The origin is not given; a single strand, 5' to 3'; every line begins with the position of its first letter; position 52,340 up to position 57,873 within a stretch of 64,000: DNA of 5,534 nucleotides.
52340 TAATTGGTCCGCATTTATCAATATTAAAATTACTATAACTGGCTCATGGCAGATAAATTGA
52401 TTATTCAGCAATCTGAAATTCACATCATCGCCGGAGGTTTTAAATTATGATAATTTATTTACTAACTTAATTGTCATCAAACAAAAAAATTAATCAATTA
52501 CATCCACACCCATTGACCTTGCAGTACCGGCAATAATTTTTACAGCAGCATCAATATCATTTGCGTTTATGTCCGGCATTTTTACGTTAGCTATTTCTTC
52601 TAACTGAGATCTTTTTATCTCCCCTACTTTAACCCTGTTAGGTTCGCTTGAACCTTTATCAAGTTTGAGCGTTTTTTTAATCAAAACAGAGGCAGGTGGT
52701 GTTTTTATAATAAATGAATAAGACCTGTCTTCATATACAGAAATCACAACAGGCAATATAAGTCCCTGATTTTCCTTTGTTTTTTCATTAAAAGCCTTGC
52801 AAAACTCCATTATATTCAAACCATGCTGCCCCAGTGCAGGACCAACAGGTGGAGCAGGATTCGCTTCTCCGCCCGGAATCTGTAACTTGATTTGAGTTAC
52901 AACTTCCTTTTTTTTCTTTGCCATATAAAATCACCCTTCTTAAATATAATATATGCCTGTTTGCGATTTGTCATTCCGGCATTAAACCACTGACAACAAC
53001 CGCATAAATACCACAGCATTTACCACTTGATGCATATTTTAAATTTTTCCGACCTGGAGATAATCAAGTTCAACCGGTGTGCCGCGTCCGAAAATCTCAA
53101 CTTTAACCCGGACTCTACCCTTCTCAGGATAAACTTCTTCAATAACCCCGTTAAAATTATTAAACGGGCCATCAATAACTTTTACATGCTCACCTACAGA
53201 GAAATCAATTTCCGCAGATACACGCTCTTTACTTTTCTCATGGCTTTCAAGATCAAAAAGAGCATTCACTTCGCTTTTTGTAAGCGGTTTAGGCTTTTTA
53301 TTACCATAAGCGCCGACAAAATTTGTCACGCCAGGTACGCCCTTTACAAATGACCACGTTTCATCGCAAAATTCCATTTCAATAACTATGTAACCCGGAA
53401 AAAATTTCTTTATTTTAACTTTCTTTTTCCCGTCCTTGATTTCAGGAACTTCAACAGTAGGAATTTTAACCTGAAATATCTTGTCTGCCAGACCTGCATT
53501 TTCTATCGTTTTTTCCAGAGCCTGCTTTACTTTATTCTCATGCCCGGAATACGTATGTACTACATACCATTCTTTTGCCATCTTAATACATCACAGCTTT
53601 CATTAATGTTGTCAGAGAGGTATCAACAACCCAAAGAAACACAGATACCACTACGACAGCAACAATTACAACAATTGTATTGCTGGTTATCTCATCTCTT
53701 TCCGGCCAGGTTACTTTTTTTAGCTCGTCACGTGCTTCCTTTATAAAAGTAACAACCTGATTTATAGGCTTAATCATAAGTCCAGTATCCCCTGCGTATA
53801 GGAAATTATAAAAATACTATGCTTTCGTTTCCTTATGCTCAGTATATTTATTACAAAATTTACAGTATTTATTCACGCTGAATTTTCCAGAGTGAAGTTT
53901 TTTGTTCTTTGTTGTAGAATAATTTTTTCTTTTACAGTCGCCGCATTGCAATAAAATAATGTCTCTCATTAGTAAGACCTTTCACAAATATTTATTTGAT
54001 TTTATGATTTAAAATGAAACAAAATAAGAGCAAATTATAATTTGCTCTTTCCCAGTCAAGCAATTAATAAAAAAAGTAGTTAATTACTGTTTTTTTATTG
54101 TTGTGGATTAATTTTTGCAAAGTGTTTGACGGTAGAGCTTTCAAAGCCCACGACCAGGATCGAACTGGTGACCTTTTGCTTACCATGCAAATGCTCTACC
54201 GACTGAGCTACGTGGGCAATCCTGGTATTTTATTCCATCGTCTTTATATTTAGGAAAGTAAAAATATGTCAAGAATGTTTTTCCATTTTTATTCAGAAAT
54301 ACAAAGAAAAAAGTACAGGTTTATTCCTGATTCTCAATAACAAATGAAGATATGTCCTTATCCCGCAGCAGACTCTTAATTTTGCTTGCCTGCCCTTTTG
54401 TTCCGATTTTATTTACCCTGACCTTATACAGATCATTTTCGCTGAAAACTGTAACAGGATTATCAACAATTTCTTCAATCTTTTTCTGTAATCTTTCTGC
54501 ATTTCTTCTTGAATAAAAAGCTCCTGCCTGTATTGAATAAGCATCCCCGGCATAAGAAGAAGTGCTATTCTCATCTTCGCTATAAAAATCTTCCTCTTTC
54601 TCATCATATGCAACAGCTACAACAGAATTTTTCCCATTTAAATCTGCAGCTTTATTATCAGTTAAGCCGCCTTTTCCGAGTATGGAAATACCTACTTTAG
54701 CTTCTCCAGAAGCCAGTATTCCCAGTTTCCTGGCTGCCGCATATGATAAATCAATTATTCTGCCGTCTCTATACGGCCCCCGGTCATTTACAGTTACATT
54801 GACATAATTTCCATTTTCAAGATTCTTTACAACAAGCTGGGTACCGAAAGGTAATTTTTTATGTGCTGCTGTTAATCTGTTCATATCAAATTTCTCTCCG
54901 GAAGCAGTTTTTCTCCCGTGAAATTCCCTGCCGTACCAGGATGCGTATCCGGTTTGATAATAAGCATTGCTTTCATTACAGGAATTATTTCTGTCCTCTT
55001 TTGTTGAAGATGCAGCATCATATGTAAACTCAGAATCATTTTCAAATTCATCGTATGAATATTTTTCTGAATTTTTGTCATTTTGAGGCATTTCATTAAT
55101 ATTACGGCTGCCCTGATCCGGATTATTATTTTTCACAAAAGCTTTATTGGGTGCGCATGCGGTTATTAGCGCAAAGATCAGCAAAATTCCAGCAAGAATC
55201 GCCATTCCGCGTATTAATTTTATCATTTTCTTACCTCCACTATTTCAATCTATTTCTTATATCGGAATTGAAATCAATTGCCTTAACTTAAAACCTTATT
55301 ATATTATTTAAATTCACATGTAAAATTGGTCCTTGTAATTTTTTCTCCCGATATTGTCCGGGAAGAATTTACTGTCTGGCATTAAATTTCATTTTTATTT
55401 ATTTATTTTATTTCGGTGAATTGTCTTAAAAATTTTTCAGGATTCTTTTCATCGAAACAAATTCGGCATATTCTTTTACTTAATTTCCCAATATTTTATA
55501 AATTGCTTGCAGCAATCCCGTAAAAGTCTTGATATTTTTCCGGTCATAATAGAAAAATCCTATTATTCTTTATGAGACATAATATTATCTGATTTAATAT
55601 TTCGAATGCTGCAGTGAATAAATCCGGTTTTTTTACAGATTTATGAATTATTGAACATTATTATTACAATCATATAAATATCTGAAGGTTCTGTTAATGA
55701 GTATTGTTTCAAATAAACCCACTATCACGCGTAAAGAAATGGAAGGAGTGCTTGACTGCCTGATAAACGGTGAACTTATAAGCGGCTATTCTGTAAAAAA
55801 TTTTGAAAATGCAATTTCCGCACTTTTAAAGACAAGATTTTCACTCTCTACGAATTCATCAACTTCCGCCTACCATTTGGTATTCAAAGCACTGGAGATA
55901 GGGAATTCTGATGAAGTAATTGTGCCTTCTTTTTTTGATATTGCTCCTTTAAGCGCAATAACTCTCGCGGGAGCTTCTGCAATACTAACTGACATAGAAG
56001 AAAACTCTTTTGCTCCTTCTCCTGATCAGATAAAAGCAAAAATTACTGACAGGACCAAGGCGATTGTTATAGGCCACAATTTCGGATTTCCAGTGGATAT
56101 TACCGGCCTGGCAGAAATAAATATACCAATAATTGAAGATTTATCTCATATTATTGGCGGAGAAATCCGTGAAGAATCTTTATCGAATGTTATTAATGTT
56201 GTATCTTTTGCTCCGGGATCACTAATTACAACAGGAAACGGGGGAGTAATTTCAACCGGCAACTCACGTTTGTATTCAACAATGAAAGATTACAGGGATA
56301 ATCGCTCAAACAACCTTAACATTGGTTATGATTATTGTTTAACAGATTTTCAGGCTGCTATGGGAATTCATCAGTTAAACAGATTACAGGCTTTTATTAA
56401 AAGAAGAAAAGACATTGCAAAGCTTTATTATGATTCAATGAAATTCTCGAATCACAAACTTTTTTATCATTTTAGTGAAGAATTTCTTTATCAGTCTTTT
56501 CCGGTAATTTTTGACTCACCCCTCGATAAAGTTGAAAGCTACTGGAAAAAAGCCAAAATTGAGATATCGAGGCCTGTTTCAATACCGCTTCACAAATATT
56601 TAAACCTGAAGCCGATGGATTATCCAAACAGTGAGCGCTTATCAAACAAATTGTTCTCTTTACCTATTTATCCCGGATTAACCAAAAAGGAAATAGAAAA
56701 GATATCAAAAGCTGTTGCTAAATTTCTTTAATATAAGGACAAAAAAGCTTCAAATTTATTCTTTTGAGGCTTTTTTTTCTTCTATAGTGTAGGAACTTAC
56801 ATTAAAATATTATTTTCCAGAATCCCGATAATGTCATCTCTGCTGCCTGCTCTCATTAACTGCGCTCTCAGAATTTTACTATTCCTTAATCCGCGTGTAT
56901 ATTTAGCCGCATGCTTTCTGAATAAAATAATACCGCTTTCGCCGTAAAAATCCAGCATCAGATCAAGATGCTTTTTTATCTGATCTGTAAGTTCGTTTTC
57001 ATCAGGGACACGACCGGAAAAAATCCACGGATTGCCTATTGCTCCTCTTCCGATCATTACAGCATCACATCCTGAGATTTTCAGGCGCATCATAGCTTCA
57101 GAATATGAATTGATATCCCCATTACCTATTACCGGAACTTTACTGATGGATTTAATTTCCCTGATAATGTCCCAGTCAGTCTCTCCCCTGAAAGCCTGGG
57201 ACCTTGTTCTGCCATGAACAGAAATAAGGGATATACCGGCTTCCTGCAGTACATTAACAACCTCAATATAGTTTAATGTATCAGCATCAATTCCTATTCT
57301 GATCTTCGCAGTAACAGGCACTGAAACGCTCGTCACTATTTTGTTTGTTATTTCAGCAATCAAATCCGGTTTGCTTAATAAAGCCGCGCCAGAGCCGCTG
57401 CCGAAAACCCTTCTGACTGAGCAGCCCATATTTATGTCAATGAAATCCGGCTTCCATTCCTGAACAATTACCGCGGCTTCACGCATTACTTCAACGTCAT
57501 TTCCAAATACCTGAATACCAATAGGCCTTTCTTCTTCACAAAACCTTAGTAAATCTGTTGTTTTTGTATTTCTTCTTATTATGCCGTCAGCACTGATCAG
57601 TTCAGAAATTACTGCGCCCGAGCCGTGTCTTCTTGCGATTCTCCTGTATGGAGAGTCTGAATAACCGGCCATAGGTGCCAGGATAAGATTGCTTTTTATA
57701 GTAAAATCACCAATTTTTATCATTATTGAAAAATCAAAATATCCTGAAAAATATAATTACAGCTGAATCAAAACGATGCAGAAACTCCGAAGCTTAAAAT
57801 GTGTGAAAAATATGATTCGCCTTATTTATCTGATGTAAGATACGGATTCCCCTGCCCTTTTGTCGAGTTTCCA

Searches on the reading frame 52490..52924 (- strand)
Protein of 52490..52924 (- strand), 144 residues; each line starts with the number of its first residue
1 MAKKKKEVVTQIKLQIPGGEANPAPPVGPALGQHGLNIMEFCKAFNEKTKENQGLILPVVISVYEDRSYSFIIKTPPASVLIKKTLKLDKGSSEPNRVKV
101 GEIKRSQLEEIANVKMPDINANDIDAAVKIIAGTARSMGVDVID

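Call 56: search_protein_families(library=pfam, proteins=[window:52490-52924:-], max_evalue=0.00001)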
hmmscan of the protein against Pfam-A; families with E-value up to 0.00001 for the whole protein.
window:52490-52924:- (144 aa): 2 families
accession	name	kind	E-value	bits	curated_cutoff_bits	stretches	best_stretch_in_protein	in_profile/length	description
PF03946.19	Ribosomal_L11_N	-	1.3e-30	105.4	32.9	1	12-69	1-58/58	Ribosomal protein L11, N-terminal domain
PF00298.24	Ribosomal_L11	-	2e-28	99.1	21.4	1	74-142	1-69/69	Ribosomal protein L11, RNA binding domain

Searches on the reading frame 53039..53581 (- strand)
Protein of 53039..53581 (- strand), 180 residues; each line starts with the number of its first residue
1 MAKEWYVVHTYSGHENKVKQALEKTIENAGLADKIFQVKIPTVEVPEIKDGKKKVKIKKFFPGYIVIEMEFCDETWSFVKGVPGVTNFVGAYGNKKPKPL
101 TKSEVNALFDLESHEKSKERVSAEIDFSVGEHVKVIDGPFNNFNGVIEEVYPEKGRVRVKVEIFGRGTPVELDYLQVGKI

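Call 56: search_protein_families(library=pfam, proteins=[window:53039-53581:-], max_evalue=0.00001)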
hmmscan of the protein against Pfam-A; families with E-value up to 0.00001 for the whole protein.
window:53039-53581:- (180 aa): 2 families
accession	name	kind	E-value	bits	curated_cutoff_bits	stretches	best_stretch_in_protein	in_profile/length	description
PF02357.24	NusG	-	3.3e-29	101.7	22.2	1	3-108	1-92/93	Transcription termination factor nusG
PF00467.35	KOW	-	3.6e-07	30.2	22.3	1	129-160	1-32/32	KOW motif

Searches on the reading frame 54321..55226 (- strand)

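Call 22: search_protein_families(library=pfam, proteins=[window:54321-55226:-], max_evalue=0.001)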
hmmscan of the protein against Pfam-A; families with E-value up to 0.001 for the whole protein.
window:54321-55226:- (301 aa): 2 families
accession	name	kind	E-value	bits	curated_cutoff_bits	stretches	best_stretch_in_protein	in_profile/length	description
PF03330.24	DPBB_1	-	1.3e-24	86.6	28.8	1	91-178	2-81/83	Lytic transglycolase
PF05036.18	SPOR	-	6.1e-11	42.9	21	1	227-297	2-75/76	SPOR domain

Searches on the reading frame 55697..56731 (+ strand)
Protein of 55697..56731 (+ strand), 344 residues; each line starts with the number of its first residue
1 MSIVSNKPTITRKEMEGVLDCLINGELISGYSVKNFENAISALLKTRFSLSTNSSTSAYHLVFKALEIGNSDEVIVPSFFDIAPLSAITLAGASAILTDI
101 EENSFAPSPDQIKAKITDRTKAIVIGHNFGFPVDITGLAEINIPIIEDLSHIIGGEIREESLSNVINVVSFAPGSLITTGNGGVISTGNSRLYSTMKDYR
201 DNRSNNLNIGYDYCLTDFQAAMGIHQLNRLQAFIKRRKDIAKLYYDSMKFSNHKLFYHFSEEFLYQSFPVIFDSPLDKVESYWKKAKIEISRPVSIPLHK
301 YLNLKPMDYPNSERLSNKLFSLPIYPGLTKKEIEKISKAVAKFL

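Call 22: search_protein_families(library=pfam, proteins=[window:55697-56731:+], max_evalue=0.001)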
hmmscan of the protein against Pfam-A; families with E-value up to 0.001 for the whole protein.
window:55697-56731:+ (344 aa): 1 family
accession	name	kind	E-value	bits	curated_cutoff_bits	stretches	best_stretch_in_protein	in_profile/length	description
PF01041.23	DegT_DnrJ_EryC1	-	1.2e-60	206.1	19.8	1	9-340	2-359/360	DegT/DnrJ/EryC1/StrS aminotransferase family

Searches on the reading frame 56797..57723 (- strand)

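Call 22: search_protein_families(library=pfam, proteins=[window:56797-57723:-], max_evalue=0.001)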
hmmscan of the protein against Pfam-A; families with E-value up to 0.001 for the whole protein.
window:56797-57723:- (308 aa): 1 family
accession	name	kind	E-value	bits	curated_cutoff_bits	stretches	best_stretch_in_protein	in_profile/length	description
PF01207.24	Dus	-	2.3e-76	257.4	20.4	1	14-294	1-294/311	Dihydrouridine synthase (Dus)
